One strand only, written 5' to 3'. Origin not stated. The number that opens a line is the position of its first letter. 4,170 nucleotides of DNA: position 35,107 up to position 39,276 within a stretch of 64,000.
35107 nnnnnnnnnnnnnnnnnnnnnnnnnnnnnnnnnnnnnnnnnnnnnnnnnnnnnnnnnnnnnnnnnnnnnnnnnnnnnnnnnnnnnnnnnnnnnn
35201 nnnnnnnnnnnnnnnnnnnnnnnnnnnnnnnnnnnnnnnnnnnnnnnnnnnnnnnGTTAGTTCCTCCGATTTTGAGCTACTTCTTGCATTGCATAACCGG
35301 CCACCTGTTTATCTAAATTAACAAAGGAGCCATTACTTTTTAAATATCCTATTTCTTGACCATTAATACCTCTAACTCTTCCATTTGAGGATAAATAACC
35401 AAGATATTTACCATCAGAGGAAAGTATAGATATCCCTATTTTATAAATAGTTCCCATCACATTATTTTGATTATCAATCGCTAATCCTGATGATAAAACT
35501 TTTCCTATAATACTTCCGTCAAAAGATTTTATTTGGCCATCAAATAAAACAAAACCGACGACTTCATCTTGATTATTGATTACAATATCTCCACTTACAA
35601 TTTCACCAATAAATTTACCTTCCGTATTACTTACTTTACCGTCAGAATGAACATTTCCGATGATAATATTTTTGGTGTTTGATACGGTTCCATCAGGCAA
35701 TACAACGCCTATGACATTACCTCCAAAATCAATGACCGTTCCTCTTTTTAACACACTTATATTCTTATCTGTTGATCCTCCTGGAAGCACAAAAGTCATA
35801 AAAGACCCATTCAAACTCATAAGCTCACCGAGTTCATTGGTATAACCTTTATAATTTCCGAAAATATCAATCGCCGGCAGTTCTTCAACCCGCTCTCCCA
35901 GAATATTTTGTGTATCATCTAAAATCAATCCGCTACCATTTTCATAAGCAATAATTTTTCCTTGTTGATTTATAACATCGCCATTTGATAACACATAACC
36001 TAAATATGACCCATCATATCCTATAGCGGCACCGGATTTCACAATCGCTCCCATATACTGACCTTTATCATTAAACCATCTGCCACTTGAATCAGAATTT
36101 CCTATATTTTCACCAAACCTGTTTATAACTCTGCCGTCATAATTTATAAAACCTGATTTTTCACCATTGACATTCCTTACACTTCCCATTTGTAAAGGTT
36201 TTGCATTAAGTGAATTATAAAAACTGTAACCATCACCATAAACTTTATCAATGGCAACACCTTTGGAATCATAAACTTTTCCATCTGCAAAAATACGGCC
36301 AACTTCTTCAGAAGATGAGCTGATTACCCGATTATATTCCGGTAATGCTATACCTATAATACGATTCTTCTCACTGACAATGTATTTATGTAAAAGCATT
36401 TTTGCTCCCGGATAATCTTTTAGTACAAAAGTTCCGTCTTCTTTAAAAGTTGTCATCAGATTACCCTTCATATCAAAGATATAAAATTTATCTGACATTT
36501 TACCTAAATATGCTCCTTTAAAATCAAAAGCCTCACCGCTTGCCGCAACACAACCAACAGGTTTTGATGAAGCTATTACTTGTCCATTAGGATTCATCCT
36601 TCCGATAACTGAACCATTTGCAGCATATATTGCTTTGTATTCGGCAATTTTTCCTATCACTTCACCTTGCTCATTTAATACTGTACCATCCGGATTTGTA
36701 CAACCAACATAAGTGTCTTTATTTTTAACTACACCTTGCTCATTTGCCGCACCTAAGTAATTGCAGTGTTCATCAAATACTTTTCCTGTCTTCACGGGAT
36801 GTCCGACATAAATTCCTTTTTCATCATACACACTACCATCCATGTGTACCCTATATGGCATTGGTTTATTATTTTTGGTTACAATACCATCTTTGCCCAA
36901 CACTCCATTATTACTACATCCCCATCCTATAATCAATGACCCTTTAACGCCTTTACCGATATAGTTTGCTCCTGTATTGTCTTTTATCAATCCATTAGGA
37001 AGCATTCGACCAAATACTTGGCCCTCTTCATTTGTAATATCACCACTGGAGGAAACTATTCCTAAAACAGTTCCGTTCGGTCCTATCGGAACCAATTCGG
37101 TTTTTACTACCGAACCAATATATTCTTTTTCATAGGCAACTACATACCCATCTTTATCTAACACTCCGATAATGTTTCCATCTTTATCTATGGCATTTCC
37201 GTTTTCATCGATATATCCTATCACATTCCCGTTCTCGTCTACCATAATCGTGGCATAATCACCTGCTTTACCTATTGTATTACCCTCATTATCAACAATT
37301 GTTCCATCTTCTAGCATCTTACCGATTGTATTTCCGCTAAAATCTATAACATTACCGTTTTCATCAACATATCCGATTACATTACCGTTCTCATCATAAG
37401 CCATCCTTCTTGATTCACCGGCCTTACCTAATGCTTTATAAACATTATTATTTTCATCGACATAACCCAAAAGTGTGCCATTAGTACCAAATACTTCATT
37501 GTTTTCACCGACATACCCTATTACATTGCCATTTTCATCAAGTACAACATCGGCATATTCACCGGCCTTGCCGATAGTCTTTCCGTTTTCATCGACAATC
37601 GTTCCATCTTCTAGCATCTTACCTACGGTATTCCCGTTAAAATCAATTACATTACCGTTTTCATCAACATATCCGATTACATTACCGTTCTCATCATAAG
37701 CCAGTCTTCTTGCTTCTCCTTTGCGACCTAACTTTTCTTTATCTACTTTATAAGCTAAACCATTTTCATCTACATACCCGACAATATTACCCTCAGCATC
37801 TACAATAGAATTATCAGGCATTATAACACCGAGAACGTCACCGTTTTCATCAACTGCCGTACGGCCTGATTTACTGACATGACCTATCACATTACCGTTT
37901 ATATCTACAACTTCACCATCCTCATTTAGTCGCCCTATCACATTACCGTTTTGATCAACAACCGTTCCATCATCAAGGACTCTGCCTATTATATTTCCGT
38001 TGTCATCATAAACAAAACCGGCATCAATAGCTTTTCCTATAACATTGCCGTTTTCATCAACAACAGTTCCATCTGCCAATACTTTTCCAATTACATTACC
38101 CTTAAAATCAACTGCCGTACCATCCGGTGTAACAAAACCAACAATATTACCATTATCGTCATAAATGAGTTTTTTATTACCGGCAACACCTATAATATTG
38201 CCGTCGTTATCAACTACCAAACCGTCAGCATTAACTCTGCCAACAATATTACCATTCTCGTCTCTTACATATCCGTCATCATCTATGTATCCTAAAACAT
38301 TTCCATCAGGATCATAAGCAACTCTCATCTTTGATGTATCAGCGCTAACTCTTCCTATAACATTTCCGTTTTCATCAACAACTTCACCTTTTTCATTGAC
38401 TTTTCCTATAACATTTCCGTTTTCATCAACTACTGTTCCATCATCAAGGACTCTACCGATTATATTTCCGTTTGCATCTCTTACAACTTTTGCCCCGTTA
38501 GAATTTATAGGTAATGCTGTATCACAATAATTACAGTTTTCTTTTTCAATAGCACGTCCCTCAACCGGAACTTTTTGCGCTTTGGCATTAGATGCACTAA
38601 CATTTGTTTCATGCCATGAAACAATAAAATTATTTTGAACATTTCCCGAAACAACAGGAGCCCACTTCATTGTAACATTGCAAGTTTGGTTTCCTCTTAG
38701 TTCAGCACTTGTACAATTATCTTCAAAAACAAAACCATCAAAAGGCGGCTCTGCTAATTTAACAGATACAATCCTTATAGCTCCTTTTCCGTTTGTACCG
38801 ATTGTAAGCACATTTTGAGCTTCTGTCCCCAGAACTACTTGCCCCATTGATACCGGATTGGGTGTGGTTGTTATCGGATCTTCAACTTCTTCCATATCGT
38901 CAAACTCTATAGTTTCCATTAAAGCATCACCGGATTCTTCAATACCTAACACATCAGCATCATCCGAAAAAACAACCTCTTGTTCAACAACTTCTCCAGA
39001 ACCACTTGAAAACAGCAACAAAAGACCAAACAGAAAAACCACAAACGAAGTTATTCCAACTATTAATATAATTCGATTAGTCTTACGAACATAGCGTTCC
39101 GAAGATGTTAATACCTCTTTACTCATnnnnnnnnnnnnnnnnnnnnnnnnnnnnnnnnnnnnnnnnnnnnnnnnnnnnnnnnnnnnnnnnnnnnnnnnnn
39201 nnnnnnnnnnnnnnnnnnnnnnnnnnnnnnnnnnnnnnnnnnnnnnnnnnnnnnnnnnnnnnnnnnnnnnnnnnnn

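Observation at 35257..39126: Novel 1289-aa membrane-anchored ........-repeat protein inserted between virB9 and virB10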

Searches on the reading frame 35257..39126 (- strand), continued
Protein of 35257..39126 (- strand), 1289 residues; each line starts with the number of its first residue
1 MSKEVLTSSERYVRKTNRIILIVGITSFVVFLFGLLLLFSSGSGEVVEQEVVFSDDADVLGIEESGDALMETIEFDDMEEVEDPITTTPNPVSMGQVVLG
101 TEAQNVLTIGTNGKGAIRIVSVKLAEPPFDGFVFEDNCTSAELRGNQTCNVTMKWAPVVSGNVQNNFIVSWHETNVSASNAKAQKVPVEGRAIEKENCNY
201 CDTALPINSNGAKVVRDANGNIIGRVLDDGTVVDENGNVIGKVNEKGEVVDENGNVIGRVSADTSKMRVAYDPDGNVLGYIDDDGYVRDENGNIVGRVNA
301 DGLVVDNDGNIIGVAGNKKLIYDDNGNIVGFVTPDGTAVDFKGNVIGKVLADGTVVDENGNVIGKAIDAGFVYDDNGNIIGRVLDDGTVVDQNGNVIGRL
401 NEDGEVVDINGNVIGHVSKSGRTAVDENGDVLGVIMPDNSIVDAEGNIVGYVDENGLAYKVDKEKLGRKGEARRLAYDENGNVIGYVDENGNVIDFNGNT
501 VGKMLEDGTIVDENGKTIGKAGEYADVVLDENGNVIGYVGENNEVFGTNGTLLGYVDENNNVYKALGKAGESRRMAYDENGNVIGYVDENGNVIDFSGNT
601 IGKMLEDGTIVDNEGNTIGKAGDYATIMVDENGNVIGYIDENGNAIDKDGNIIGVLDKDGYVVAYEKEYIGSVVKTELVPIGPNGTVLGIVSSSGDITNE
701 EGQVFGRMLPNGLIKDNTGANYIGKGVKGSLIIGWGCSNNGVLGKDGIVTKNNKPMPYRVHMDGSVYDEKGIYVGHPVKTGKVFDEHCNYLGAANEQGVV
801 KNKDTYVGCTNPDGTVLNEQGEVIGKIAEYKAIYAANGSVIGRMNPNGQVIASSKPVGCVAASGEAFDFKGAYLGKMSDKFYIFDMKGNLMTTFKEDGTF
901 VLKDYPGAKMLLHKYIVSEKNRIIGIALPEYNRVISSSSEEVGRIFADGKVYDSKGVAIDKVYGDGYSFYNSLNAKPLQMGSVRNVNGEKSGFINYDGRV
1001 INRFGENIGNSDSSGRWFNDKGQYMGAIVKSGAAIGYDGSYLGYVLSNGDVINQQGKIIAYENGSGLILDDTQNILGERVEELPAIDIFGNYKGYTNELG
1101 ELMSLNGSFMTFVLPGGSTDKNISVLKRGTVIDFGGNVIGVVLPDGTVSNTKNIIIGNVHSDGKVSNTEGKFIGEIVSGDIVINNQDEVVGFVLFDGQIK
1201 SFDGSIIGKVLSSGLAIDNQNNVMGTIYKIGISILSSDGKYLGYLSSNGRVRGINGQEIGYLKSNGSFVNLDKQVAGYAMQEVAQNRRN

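Call 67: find_encoding_contigs(protein=window:35257-39126:-, flank=2000, max_places=3)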
Protein window:35257-39126:- (1289 aa): 5 contigs read that carry it; 2 places shown.
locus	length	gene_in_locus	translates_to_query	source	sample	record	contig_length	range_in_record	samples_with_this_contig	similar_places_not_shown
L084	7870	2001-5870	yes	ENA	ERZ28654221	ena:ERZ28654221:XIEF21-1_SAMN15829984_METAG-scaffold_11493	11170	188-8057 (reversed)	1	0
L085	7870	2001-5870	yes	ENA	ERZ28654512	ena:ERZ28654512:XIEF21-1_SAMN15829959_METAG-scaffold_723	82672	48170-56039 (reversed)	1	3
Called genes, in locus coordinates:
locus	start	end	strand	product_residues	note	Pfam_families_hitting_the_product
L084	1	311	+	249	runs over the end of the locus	PF04335:VirB8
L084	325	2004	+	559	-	PF03524:CagX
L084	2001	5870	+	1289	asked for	-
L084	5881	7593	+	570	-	PF21784:Bflower (faint), PF12396:DUF3659 (faint), PF21785:Bflower_2 (weak), PF00300:His_Phos_1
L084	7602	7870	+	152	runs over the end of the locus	?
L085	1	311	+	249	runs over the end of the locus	PF04335:VirB8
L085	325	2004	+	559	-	PF03524:CagX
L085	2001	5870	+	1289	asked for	-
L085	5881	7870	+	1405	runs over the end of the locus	PF21784:Bflower (weak), PF03743:TrbI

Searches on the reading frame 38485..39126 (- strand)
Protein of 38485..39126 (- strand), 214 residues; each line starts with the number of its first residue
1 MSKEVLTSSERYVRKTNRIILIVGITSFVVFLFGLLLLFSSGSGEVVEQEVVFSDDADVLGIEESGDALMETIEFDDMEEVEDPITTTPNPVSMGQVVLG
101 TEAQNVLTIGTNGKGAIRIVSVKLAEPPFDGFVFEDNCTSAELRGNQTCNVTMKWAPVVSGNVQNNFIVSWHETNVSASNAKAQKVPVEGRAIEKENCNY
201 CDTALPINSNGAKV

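Call 60: search_protein_representatives(alignment_id=A1)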
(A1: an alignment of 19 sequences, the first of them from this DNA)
Query: 19 sequences, 218 profile positions. Proteins with E-value up to 0.001 (for the whole library): 9886; up to 1e-10: 3378; up to 1e-30: 361. The best 150 are listed.
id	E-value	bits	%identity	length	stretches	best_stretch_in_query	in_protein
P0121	0.0e+00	1061.8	-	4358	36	70-172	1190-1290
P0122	1.7e-155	531.1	-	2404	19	74-168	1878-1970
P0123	3.2e-149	510.6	-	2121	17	76-172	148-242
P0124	3.3e-105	366.7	-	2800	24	81-174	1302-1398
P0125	1.8e-104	364.4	-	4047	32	69-169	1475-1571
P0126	1.4e-98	345.1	-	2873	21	80-169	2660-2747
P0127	2.9e-97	340.8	-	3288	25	86-169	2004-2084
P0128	8.1e-89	313.2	-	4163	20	85-178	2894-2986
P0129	1.6e-86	305.7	-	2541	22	84-169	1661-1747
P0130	4.7e-85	300.9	-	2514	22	81-170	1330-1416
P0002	3.4e-79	281.7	-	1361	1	1-210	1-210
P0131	6.7e-79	280.7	-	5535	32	78-171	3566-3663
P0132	1.3e-76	273.3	-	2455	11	89-170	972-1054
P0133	1.8e-76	272.8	-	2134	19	76-162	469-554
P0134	3.4e-75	268.6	-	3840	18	73-161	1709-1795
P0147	7.1e-66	238.2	-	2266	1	2-217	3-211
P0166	4.3e-57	209.4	-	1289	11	53-161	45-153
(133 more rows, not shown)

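Call 76: search_protein_families(library=pfam, proteins=[P0123, P0166, P0147], max_evalue=0.001)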
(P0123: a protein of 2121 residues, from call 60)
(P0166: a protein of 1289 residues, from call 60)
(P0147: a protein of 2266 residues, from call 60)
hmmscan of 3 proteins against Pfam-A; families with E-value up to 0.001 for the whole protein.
P0123 (2121 aa): 15 families
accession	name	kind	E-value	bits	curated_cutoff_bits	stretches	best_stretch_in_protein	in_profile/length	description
PF15780.11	ASH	-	1.4e-143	468.2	27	15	950-1034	6-92/98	Abnormal spindle-like microcephaly-assoc'd, ASPM-SPD-2-Hydin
PF22073.2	Cep192_D4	-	4.9e-105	346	35.5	8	1288-1384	6-109/112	Cep192 domain 4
PF22544.2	HYDIN_VesB_CFA65-like_Ig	-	1.6e-92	304.6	25.5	8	1175-1271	5-99/100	HYDIN/CFA65/VesB-like, Ig-like domain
PF12371.14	TMEM131_like_N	-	9.7e-67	221.7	28.8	1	1729-1812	1-82/84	Transmembrane protein 131-like N-terminal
PF24771.2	Ig_CFAP74_1st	-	6.3e-60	200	29.2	0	1620-1703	2-85/97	CFAP74 first Ig-like domain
PF07610.17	DUF1573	-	4.4e-44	148.9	26.1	0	275-369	6-97/98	Protein of unknown function (DUF1573)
PF00932.25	LTD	-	1.1e-40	138.9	34.3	0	172-224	22-70/109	Lamin Tail Domain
PF22066.2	Cep192_D8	-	7.1e-22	78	33.5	0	886-926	53-93/101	Cep192 domain 8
PF22064.2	Cep192_D2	-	6.1e-10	40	27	0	275-302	12-39/154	Cep192 domain 2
PF24507.1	Ig_CFAP65_4th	-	2e-09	38.1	27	0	1216-1272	21-75/76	CFAP65, fourth Ig-like domain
PF22076.2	Cep192_D6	-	9.4e-09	35.8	35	0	1285-1321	3-39/101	Cep192 domain 6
PF14874.12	PapD-like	-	9.5e-09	35.8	27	0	156-184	4-32/102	Flagellar-associated PapD-like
PF23383.1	Beta-prop_IFT140_1st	-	1.5e-07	31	27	0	550-617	115-182/406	IFT140 first beta-propeller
PF23218.1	PH_AIR9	-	9e-06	26.5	27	0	1255-1279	29-53/97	AIR9 PH-like domain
PF25248.1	Ig_CFAP65_8th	-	4e-05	23.8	25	0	154-185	2-33/128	CFAP65, eight Ig-like domain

P0166 (1289 aa): 16 families
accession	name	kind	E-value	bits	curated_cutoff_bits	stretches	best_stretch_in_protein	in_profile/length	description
PF22073.2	Cep192_D4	-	1.8e-90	299.1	35.5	11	1055-1158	3-111/112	Cep192 domain 4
PF15780.11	ASH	-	1e-75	250.5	27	10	78-170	5-97/98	Abnormal spindle-like microcephaly-assoc'd, ASPM-SPD-2-Hydin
PF22544.2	HYDIN_VesB_CFA65-like_Ig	-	1e-64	215.5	25.5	9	947-1047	3-99/100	HYDIN/CFA65/VesB-like, Ig-like domain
PF12371.14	TMEM131_like_N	-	3.9e-37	126.8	28.8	0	76-161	1-82/84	Transmembrane protein 131-like N-terminal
PF07610.17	DUF1573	-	1.4e-32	112.1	26.1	0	634-720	14-96/98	Protein of unknown function (DUF1573)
PF24291.1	Ig_CFAP65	-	7.3e-26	90.8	27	0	741-835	21-119/121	Cilia- and flagella-associated protein 65-like, Ig-like domain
PF24771.2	Ig_CFAP74_1st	-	1.3e-20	74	29.2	0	79-153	4-76/97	CFAP74 first Ig-like domain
PF22076.2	Cep192_D6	-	1.3e-15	57.8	35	0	1164-1201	3-39/101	Cep192 domain 6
PF24501.1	Ig_TMEM131L_5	-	1.1e-14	54.3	27.8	0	103-149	1-48/66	TMEM131L fifth Ig-like domain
PF21633.3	MOV-10_Ig-like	-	1e-12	48.7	27.4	0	849-888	26-64/126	Helicase MOV-10, Ig-like domain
PF23536.1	TraK_C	-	1.4e-11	44.9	28.5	0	839-888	43-93/110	TraK C-terminal domain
PF11611.13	DUF4352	-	4.1e-11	43.7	25.9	0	287-332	8-58/122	Domain of unknown function (DUF4352)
PF00932.25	LTD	-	2.6e-10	41.1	34.3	0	1171-1231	7-66/109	Lamin Tail Domain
PF00699.25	Urease_beta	-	4.1e-07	30.3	25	0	201-245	15-60/98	Urease beta subunit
PF16871.11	DUF5077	-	0.00014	22.4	24.6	0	292-340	62-111/122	Domain of unknown function (DUF5077)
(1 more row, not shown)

P0147 (2266 aa): 4 families
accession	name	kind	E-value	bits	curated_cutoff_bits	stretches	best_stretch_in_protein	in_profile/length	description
PF21785.3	Bflower_2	-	4.2e-92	304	38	8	572-661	13-98/112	5-fold beta-flower protein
PF21784.3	Bflower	-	6e-33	114.1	25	3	1772-1820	3-50/116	4-fold beta flower protein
PF03743.19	TrbI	-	2.8e-31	109.3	35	1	1954-2147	2-188/188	Bacterial conjugation TrbI-like protein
PF12396.14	DUF3659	-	1.2e-15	57.5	24.8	0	1626-1673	7-54/61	Protein of unknown function (DUF3659)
